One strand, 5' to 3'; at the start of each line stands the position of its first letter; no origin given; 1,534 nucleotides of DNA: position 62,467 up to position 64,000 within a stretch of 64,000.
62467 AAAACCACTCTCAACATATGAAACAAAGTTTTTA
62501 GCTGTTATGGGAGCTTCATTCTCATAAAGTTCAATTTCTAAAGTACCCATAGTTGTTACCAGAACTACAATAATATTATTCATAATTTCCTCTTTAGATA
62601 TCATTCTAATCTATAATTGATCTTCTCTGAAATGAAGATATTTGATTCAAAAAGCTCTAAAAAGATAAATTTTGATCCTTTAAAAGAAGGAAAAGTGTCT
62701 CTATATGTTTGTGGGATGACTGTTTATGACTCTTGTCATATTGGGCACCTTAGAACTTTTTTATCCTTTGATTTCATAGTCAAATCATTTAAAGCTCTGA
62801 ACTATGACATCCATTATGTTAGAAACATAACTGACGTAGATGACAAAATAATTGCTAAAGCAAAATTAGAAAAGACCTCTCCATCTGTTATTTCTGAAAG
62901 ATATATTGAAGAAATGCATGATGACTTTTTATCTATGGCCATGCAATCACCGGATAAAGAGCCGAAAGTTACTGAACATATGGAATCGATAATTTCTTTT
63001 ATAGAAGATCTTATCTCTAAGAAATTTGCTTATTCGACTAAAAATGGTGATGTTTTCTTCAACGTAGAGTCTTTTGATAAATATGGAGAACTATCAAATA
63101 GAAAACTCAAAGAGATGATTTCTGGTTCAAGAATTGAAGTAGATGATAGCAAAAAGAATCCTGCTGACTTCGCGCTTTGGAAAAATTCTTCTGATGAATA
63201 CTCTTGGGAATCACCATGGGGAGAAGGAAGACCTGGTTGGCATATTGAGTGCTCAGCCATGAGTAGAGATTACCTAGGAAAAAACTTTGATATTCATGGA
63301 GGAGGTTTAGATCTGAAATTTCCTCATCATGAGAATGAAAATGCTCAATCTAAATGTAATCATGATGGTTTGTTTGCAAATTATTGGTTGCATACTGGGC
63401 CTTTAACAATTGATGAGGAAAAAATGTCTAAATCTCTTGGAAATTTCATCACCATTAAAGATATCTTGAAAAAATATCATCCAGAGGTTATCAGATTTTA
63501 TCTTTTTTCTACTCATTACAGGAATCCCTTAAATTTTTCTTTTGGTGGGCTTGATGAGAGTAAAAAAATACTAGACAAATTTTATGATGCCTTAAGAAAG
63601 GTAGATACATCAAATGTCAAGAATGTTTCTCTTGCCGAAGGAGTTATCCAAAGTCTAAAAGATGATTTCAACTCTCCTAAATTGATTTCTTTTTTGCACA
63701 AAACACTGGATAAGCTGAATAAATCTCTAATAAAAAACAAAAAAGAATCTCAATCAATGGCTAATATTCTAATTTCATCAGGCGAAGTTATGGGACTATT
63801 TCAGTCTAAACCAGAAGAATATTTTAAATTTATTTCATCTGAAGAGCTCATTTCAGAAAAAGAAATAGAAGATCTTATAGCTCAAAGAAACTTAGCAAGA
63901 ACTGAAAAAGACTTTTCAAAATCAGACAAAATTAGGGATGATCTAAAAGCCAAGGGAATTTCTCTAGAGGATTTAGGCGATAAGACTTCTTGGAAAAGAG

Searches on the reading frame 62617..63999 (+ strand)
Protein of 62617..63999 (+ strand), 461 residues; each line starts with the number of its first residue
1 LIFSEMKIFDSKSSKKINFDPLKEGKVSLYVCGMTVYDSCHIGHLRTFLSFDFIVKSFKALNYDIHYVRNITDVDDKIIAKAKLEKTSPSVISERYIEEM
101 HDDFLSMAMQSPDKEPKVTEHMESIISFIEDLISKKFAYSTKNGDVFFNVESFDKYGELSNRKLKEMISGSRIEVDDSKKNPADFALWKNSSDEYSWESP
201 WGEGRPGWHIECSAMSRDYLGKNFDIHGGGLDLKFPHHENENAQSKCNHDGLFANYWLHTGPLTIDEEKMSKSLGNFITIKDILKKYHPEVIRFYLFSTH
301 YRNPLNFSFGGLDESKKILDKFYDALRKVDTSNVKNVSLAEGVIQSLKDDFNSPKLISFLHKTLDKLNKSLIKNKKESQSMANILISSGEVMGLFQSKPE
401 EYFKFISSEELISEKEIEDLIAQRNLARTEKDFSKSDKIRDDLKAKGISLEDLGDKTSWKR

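Call 59: search_protein_families(library=pfam, proteins=[window:62617-63999:+], max_evalue=0.001)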
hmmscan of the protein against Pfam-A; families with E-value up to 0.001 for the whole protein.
window:62617-63999:+ (461 aa): 6 families
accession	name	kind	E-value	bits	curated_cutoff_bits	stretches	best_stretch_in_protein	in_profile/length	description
PF01406.26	tRNA-synt_1e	-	3.2e-126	421.2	27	1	19-315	2-299/301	tRNA synthetases class I (C) catalytic domain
PF09334.17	tRNA-synt_1g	-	3.4e-14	52.9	20.1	2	260-300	318-358/391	tRNA synthetases class I (M)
PF01921.24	tRNA-synt_1f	-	8.1e-11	41.9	27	1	267-336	280-346/360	tRNA synthetases class I (K)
PF09190.17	DALR_2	-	1.2e-08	35.8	22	1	343-396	2-57/57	DALR domain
PF00133.28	tRNA-synt_1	-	8.1e-06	25.3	22.7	1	267-307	371-413/414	tRNA synthetases class I (I, L, M and V)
PF23493.1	CysS_C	-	0.00097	19.6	23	0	416-459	7-50/51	Cysteinyl-tRNA ligase anticodon binding domain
